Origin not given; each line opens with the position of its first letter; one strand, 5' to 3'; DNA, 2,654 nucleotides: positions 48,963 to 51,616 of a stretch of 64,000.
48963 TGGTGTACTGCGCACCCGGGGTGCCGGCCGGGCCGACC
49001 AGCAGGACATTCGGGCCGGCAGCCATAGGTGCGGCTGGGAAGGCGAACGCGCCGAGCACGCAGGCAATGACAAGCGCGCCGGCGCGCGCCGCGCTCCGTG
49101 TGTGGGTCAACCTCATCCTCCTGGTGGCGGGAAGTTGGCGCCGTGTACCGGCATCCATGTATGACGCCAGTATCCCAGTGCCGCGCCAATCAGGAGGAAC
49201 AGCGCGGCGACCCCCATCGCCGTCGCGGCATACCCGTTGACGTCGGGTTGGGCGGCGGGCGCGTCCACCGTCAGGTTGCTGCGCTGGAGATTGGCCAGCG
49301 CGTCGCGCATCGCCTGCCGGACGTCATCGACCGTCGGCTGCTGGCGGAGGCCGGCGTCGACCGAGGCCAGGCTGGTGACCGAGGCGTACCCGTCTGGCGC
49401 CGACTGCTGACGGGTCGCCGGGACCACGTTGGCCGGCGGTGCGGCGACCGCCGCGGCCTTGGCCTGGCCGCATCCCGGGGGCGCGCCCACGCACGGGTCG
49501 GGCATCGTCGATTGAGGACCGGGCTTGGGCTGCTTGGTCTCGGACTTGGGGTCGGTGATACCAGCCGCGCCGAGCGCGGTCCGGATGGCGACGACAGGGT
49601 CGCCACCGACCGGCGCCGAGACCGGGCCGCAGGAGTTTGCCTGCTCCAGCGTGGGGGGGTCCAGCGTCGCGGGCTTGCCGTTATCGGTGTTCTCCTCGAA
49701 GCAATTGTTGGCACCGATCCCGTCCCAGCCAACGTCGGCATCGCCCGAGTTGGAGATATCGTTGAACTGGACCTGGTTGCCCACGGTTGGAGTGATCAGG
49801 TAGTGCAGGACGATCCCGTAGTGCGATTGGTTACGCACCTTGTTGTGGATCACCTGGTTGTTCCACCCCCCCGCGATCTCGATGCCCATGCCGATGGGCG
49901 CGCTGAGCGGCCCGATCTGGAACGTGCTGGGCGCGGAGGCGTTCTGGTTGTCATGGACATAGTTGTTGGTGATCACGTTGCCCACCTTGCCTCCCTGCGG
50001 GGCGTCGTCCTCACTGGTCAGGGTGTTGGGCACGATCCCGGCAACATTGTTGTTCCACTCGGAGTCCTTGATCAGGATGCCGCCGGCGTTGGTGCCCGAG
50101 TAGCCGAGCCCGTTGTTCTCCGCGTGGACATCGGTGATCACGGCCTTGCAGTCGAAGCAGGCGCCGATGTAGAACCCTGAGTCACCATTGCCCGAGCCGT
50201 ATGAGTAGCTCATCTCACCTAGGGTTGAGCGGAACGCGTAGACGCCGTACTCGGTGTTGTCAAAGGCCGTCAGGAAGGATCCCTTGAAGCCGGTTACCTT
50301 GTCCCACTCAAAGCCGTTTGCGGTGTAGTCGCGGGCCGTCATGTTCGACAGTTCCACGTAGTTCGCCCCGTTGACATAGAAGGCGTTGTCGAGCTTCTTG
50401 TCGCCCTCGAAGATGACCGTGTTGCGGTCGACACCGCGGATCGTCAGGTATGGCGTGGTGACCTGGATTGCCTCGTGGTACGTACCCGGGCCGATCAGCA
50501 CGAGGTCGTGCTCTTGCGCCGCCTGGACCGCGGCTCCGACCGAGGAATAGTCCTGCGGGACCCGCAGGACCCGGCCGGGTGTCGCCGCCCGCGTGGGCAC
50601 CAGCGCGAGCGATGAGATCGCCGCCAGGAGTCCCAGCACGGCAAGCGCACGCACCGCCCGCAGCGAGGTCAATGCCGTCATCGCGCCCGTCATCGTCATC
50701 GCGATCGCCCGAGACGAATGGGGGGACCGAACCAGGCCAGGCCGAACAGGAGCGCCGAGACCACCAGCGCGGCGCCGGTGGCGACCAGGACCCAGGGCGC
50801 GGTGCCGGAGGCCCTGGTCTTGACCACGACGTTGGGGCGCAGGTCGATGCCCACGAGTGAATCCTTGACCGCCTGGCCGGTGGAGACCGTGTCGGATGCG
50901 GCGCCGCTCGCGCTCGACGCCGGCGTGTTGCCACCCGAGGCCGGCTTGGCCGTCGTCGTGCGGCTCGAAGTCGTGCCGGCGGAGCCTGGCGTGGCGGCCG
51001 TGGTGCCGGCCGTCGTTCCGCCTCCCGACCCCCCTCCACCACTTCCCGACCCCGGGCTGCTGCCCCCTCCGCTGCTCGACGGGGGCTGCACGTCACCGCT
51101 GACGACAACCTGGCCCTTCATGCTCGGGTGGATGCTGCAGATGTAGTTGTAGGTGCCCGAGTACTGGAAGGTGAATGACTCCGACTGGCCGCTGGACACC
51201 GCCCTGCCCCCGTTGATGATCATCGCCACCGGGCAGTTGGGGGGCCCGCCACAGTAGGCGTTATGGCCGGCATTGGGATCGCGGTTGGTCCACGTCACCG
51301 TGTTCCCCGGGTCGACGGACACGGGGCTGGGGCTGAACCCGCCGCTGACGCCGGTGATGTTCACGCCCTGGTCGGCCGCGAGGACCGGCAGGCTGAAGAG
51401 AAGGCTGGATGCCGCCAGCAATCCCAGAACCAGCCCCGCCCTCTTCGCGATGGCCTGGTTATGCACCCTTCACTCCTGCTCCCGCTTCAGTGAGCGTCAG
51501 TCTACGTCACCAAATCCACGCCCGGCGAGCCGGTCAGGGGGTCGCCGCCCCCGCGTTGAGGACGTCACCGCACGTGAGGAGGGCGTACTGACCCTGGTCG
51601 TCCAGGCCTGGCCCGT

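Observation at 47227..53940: Tightly coupled six-gene surface copper/beta-helix operon: a candidate undescribed cell-envelope system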

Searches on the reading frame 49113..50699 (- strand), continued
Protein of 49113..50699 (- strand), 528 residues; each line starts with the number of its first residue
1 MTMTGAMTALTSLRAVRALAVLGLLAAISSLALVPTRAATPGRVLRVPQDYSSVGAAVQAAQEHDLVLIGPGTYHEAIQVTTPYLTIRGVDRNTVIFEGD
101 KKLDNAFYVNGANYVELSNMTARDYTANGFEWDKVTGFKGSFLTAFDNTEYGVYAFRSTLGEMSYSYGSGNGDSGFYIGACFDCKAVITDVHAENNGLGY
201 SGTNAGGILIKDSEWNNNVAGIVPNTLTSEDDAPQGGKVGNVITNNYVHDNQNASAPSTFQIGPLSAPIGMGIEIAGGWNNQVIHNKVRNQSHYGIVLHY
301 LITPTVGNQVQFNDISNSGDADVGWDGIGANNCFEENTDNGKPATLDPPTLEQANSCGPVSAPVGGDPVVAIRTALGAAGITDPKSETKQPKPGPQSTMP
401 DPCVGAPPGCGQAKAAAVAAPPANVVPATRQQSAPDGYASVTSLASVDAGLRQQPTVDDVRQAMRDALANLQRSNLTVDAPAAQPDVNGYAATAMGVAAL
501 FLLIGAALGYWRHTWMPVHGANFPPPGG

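Call 79: search_protein_families(library=pfam, alignment_id=A5, max_evalue=0.001)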
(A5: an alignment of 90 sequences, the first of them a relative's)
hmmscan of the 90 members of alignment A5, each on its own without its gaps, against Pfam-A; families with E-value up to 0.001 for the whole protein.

A. member 1, P0128 (778 aa): 2 families
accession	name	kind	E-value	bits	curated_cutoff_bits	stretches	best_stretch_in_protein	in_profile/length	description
PF13229.12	Beta_helix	-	5.8e-22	78.4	25.9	1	121-277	11-144/158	Right handed beta helix region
PF05048.19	NosD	-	3.7e-11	43.3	23.6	1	493-659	17-156/212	Periplasmic copper-binding protein (NosD)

B. families by the number of members that match (of 90 scanned): 14 families
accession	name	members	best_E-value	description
PF13229.12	Beta_helix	90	5.8e-22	Right handed beta helix region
PF05048.19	NosD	58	7e-13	Periplasmic copper-binding protein (NosD)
PF00127.26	Copper-bind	24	6.1e-11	Copper binding proteins, plastocyanin/azurin family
PF13473.12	Cupredoxin_1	18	1.7e-11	Cupredoxin-like domain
PF13396.11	PLDc_N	15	3.6e-12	Phospholipase_D-nuclease N-terminal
PF07602.17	DUF1565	6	6.8e-07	Protein of unknown function (DUF1565)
PF07676.18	PD40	3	6.3e-18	WD40-like Beta Propeller Repeat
PF07731.20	Cu-oxidase_2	1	1.2e-20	Multicopper oxidase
PF07732.21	Cu-oxidase_3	1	1.6e-14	Multicopper oxidase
PF01095.25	Pectinesterase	1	2.3e-07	Pectinesterase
PF05887.16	Trypan_PARP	1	2e-05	Procyclic acidic repetitive protein (PARP)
PF23509.1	MSMEG_3727_PQQ-assoc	1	2.5e-05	MSMEG_3727, PQQ-associated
PF00394.28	Cu-oxidase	1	8.8e-05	Multicopper oxidase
PF10518.14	TAT_signal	1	0.00015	TAT (twin-arginine translocation) pathway signal sequence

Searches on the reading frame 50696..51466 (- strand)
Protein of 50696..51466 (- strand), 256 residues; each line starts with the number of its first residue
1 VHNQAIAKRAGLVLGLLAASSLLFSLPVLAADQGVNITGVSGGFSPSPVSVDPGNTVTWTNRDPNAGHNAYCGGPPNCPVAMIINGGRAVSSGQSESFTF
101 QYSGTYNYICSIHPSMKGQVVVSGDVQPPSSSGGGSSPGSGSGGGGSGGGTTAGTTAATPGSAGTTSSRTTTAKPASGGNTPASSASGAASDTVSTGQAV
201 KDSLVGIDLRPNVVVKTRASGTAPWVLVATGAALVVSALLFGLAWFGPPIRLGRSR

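Call 3: search_protein_families(library=pfam, proteins=[window:50696-51466:-], max_evalue=0.01)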
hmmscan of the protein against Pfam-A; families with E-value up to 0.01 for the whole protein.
window:50696-51466:- (256 aa): 2 families
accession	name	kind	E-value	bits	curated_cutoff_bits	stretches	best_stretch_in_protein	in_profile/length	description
PF00127.26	Copper-bind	-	2.2e-09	38.1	21.2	1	44-122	14-98/99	Copper binding proteins, plastocyanin/azurin family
PF13473.12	Cupredoxin_1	-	1e-06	29.2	27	1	17-122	5-104/104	Cupredoxin-like domain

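Call 4: search_protein_families(library=ncbifam, proteins=[window:50696-51466:-], max_evalue=0.01)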
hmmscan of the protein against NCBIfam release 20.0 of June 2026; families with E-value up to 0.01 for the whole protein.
window:50696-51466:- (256 aa): 4 families
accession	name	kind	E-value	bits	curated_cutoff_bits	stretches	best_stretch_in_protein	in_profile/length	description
TIGR02657.1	amicyanin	equivalog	5.3e-12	46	110.2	1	48-122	12-82/83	amicyanin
TIGR03102.1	halo_cynanin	subfamily_domain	6.4e-08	32.6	93.8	1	32-122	27-114/115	halocyanin domain-containing protein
TIGR02656.1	cyanin_plasto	equivalog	2.2e-06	28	87.85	1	43-122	13-98/99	plastocyanin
NF052523.2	TafF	equivalog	0.0019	17.4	420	1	130-196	158-228/379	TafF family fimbrial protein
